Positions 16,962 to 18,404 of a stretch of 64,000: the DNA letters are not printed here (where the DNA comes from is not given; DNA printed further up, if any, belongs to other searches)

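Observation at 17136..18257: Fumarase/aspartase-superfamily protein with a degenerate catalytic SS loop and no C-terminal domain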

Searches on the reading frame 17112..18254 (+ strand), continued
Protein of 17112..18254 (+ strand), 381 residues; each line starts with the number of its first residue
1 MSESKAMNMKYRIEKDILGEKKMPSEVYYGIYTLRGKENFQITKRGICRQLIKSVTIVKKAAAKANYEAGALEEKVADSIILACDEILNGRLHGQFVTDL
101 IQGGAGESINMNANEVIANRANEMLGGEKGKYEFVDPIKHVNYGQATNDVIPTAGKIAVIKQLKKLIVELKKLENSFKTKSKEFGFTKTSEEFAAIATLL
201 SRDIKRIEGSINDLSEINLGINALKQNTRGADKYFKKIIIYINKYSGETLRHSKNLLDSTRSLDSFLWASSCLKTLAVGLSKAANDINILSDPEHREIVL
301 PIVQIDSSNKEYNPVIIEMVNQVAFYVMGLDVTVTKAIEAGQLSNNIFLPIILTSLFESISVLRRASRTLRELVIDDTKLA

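Call 59: find_homologous_proteins(query=P0219, max_evalue=1e-60)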
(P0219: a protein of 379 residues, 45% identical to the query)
Query P0219 (379 aa): 5979 proteins with E <= 1e-60 among 8000 candidates; the best 120 are listed.
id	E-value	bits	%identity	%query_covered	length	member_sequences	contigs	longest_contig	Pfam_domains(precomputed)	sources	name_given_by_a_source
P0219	1.2e-243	826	100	100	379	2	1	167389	PF00206.26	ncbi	-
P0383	1.2e-175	602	72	98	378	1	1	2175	PF00206.26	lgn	-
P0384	1.4e-175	602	72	98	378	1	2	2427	PF00206.26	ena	-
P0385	1.1e-174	599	72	98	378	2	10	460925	PF00206.26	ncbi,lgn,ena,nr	ncbi:MAG: aspartate ammonia-lyase [Bacilli bacterium]|nr:aspartate ammonia-lyase [Bacilli bacterium]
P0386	1.4e-172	592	71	98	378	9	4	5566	PF00206.26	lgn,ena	-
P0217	2.2e-151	522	65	99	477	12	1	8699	PF10415.15,PF00206.26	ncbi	-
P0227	2.1e-150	519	64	99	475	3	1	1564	PF10415.15,PF00206.26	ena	-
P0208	1.7e-146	506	64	99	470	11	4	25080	PF10415.15,PF00206.26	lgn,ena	-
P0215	4.0e-146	505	64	99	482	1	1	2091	PF10415.15,PF00206.26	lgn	-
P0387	8.6e-146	504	63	99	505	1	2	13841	PF10415.15,PF00206.26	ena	-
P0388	1.6e-145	503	61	99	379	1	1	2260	PF00206.26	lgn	-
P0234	1.8e-145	503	63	99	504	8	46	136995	PF10415.15,PF00206.26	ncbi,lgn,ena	-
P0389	6.5e-145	501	63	99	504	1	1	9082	PF10415.15,PF00206.26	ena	-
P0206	7.1e-145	501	63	99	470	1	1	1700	PF10415.15,PF00206.26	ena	-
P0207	7.1e-145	501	63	99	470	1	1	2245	PF10415.15,PF00206.26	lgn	-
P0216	4.4e-144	498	62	99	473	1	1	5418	PF10415.15,PF00206.26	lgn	-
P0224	1.6e-142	493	61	99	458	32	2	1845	PF10415.15,PF00206.26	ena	-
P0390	1.0e-141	490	61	99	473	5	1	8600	PF10415.15,PF00206.26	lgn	-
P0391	2.6e-138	479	59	100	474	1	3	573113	PF10415.15,PF00206.26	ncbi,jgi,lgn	ncbi:MAG: aspartate ammonia-lyase [Bacilli bacterium]|jgi:aspartate ammonia-lyase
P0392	1.1e-137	477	59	100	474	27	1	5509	PF10415.15,PF00206.26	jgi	jgi:aspartate ammonia-lyase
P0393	2.3e-135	469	59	100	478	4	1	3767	PF10415.15,PF00206.26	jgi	jgi:aspartate ammonia-lyase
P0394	2.4e-135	469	59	99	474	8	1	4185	PF10415.15,PF00206.26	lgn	-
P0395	4.2e-134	465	59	99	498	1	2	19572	PF10415.15,PF00206.26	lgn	-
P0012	8.0e-134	464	58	99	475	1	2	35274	PF10415.15,PF00206.26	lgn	-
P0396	1.2e-133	464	58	99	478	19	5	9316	PF10415.15,PF00206.26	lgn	-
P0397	2.8e-133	463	60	98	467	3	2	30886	PF10415.15,PF00206.26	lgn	-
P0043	3.4e-133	462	58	98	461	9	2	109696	PF10415.15,PF00206.26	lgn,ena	-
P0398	3.7e-133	462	58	100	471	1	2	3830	PF10415.15,PF00206.26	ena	-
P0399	1.2e-132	461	59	98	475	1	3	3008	PF10415.15,PF00206.26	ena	-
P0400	1.6e-132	460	58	100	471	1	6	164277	PF10415.15,PF00206.26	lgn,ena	-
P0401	1.8e-132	460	59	99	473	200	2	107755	PF10415.15,PF00206.26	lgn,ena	-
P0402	5.9e-132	458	59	98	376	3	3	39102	PF00206.26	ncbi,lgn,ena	-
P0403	1.9e-131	457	58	99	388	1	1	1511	PF00206.26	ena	-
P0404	2.7e-131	456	58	99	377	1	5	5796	PF00206.26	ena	-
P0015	2.7e-131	456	58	99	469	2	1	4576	PF10415.15,PF00206.26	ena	-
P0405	3.0e-131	456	59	99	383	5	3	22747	PF00206.26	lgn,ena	-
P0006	3.4e-131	456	58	99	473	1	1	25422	PF10415.15,PF00206.26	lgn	-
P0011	4.0e-131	456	57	99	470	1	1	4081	PF10415.15,PF00206.26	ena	-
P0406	5.9e-131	455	59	97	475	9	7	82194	PF10415.15,PF00206.26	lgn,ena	-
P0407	7.5e-131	455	59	98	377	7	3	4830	PF00206.26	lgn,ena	-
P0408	7.6e-131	455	58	99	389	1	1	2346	PF00206.26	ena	-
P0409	8.3e-131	454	58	99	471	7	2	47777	PF10415.15,PF00206.26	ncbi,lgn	-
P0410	8.7e-131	454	58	99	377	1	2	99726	PF00206.26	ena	-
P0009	9.7e-131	454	58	100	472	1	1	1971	PF10415.15,PF00206.26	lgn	-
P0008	9.7e-131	454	58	99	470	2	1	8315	PF10415.15,PF00206.26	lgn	-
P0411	1.0e-130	454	57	99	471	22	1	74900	PF10415.15,PF00206.26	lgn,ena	-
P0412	1.3e-130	454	58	99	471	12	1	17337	PF10415.15,PF00206.26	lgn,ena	-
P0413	1.6e-130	454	59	97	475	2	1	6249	PF10415.15,PF00206.26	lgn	-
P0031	1.9e-130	453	58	99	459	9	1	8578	PF10415.15,PF00206.26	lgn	-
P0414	2.2e-130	453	58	99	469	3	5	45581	PF10415.15,PF00206.26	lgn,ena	-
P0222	1.0e-129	451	57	99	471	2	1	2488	PF10415.15,PF00206.26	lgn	-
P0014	1.1e-129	451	57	99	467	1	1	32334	PF10415.15,PF00206.26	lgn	-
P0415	1.3e-129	451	59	98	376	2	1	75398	PF00206.26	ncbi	-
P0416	1.7e-129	450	59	98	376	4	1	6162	PF00206.26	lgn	-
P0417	2.7e-129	450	59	99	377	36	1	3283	PF00206.26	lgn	-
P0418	2.7e-129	450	56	99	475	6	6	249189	PF10415.15,PF00206.26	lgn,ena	-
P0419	3.0e-129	449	56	99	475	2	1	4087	PF10415.15,PF00206.26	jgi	jgi:aspartate ammonia-lyase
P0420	4.2e-129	449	58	98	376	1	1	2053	PF00206.26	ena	-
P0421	6.0e-129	448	57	99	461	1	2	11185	PF10415.15,PF00206.26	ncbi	-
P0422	6.8e-129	448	57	99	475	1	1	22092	PF10415.15,PF00206.26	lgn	-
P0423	8.1e-129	448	57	99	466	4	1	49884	PF10415.15,PF00206.26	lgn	-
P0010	1.4e-128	447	58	98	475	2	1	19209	PF10415.15,PF00206.26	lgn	-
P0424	1.5e-128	447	55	99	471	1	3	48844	PF10415.15,PF00206.26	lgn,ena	-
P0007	1.6e-128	447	58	97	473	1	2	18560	PF10415.15,PF00206.26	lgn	-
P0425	2.4e-128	446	57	99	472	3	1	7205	PF10415.15,PF00206.26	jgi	-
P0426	3.1e-128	446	58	99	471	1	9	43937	PF10415.15,PF00206.26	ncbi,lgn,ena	-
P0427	3.4e-128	446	57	99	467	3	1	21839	PF10415.15,PF00206.26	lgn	-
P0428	3.7e-128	446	58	99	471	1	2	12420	PF10415.15,PF00206.26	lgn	-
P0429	4.2e-128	446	57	99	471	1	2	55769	PF10415.15,PF00206.26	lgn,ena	-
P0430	4.9e-128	445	57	99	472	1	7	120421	PF10415.15,PF00206.26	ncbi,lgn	-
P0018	6.3e-128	445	56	99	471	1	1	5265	PF10415.15,PF00206.26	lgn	-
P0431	7.8e-128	445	57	99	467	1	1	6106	PF10415.15,PF00206.26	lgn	-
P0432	8.5e-128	445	57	97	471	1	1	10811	PF10415.15,PF00206.26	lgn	-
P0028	9.2e-128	444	57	99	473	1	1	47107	PF10415.15,PF00206.26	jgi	-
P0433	9.4e-128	444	58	99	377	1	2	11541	PF00206.26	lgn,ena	-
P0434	9.6e-128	444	58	99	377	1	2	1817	PF00206.26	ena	-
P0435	1.0e-127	444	57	99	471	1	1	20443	PF10415.15,PF00206.26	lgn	-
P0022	1.1e-127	444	57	99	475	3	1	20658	PF10415.15,PF00206.26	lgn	-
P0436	1.2e-127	444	56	99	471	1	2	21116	PF10415.15,PF00206.26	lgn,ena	-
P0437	1.2e-127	444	56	100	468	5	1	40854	PF10415.15,PF00206.26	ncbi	-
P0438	1.3e-127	444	58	99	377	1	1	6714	PF00206.26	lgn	-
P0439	1.3e-127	444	58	99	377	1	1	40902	PF00206.26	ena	-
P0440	1.4e-127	444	57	99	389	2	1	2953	PF00206.26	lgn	-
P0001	1.5e-127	444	59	97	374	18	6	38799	PF00206.26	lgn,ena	-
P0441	1.6e-127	444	58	99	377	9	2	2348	PF00206.26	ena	-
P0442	1.7e-127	444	58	99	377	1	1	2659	PF00206.26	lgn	-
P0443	2.1e-127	443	57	99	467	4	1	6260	PF10415.15,PF00206.26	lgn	-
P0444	2.2e-127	443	58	99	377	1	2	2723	PF00206.26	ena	-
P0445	2.2e-127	443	58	99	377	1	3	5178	PF00206.26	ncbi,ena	-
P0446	2.2e-127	443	57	99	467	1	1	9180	PF10415.15,PF00206.26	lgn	-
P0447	2.2e-127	443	56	99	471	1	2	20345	PF10415.15,PF00206.26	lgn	-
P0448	2.3e-127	443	54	100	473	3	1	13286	PF10415.15,PF00206.26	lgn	-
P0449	2.6e-127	443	56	100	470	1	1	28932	PF10415.15,PF00206.26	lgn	-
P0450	2.8e-127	443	55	99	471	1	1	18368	PF10415.15,PF00206.26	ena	-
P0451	2.9e-127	443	56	99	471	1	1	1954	PF10415.15,PF00206.26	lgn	-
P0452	3.0e-127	443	58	99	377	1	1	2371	PF00206.26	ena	-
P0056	3.2e-127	443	56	99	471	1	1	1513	PF10415.15,PF00206.26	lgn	-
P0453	3.3e-127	443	56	99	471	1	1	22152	PF10415.15,PF00206.26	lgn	-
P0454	3.4e-127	443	58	99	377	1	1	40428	PF00206.26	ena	-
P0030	3.5e-127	443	56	99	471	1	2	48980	PF10415.15,PF00206.26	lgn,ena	-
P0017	3.6e-127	443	56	99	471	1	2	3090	PF10415.15,PF00206.26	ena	-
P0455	3.7e-127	443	57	98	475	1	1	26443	PF10415.15,PF00206.26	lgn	-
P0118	3.7e-127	443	56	99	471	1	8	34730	PF10415.15,PF00206.26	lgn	-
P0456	3.7e-127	443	55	99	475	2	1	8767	PF10415.15,PF00206.26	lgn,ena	-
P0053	4.2e-127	442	56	99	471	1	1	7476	PF10415.15,PF00206.26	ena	-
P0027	4.3e-127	442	56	99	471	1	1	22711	PF10415.15,PF00206.26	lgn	-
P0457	4.7e-127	442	56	99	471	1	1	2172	PF10415.15,PF00206.26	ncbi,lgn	-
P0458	4.7e-127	442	56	99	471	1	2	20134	PF10415.15,PF00206.26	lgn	-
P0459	4.8e-127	442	57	99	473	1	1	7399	PF10415.15,PF00206.26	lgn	-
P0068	5.2e-127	442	56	99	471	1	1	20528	PF10415.15,PF00206.26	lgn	-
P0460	5.4e-127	442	55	99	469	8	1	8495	PF10415.15,PF00206.26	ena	-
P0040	6.0e-127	442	56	99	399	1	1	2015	PF00206.26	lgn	-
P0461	6.5e-127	442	56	99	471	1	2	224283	PF10415.15,PF00206.26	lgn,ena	-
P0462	6.6e-127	442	56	99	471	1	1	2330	PF10415.15,PF00206.26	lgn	-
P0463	6.6e-127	442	56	99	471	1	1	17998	PF10415.15,PF00206.26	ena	-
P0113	6.7e-127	442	56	99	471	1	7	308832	PF10415.15,PF00206.26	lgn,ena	-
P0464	6.8e-127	442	56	99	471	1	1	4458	PF10415.15,PF00206.26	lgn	-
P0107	6.9e-127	442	56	99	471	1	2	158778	PF10415.15,PF00206.26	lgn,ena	-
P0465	7.0e-127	442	56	99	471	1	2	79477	PF10415.15,PF00206.26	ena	-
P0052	7.1e-127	442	56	99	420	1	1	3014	PF00206.26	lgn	-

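Call 67: search_protein_families(library=ncbifam, proteins=[L091:4841-6001:+, P0188, P0121, P0219], max_evalue=0.00001)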
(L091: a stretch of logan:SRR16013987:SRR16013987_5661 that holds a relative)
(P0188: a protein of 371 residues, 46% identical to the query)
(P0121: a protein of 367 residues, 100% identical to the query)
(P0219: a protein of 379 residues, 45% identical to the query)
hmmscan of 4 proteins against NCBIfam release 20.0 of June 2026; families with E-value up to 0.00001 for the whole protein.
L091:4841-6001:+ (387 aa): 3 families
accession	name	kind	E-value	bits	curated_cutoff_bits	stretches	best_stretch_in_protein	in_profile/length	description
NF009501.0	PRK12861.1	subfamily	1.9e-103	347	1178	1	7-356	10-359/764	NADP-dependent malic enzyme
NF010052.0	PRK13529.1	subfamily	4e-30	105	326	1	129-380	244-527/564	oxaloacetate-decarboxylating malate dehydrogenase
NF041582.1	malolactic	exception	1.1e-15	57.3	850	0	151-202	247-298/536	malolactic enzyme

P0188 (371 aa): 5 families
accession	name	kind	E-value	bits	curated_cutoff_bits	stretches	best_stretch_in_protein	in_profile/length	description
NF008909.0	PRK12273.1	subfamily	1e-90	304.9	510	1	2-370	4-396/474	aspartate ammonia-lyase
TIGR00839.1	aspA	equivalog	2.1e-82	277.5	681.2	1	4-370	1-391/468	aspartate ammonia-lyase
NF011092.0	PRK14515.1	subfamily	6.7e-75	252.7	876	1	4-370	12-400/479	aspartate ammonia-lyase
TIGR00979.1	fumC_II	equivalog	4.7e-69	233.3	664.75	1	3-370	1-391/458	class II fumarate hydratase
NF009089.0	PRK12425.1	equivalog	2.6e-52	178.2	840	1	4-369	3-391/464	class II fumarate hydratase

P0121 (367 aa): 5 families
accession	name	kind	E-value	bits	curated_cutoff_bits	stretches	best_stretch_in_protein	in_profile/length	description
NF008909.0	PRK12273.1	subfamily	2.9e-64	217.7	510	1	1-366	3-395/474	aspartate ammonia-lyase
TIGR00839.1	aspA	equivalog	8.1e-56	189.9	681.2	1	4-366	1-390/468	aspartate ammonia-lyase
NF011092.0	PRK14515.1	subfamily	7.1e-51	173.5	876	1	3-365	11-398/479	aspartate ammonia-lyase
TIGR00979.1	fumC_II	equivalog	8.1e-44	150.1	664.75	1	3-366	1-390/458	class II fumarate hydratase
NF009089.0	PRK12425.1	equivalog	3.8e-30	105.1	840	1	4-365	3-390/464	class II fumarate hydratase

P0219 (379 aa): 5 families
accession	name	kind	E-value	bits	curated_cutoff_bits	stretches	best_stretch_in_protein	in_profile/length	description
NF008909.0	PRK12273.1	subfamily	6.1e-122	407.9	510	1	2-377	4-399/474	aspartate ammonia-lyase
TIGR00839.1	aspA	equivalog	1.2e-114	383.8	681.2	1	4-377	1-394/468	aspartate ammonia-lyase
NF011092.0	PRK14515.1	subfamily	4.6e-99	332.4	876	1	4-375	12-401/479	aspartate ammonia-lyase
TIGR00979.1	fumC_II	equivalog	5.2e-78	262.9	664.75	1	3-376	1-393/458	class II fumarate hydratase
NF009089.0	PRK12425.1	equivalog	2.2e-61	208.1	840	1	4-372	3-390/464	class II fumarate hydratase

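Call 68: predict_structure(alignment_id=A3)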
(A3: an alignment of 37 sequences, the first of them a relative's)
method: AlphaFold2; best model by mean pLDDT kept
length: 371 residues; sequences in the alignment: 37
mean_pLDDT: 83.9   pTM: 0.85
mean pLDDT of the five models: 83.9, 83.8, 83.1, 83.1, 81.9
residues with pLDDT >= 90: 211; 70-90: 87; 50-70: 34; < 50: 39
segments of 3 or more residues with pLDDT < 50: 1-8, 13-20, 26-38, 90-96
pLDDT, mean of each block of 10 residues (from residue 1): 40 48 46 44 90 97 96 94 67 56 85 90 87 92 92 97 98 85 77 97 96 89 92 97 92 74 97 97 91 70 83 95 91 82 91 97 92 64
secondary structure, 60 per line:
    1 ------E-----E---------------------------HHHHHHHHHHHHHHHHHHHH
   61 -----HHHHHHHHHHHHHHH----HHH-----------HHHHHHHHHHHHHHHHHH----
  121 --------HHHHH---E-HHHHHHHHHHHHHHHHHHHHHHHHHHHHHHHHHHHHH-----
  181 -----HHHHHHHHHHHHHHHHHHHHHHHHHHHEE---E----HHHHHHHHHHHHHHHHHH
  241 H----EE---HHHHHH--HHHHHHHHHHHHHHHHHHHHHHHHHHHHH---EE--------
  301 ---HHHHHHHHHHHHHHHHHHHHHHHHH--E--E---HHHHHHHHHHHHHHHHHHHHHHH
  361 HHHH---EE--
elements in order: H41-60 H66-80 H99-116 H129-133 H139-175 H186-212 H223-241 H251-256 H259-287 H304-328 H338-364
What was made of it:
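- A strongly degenerate member, P0188, also folds, with pLDDT 83.9 (call 68).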
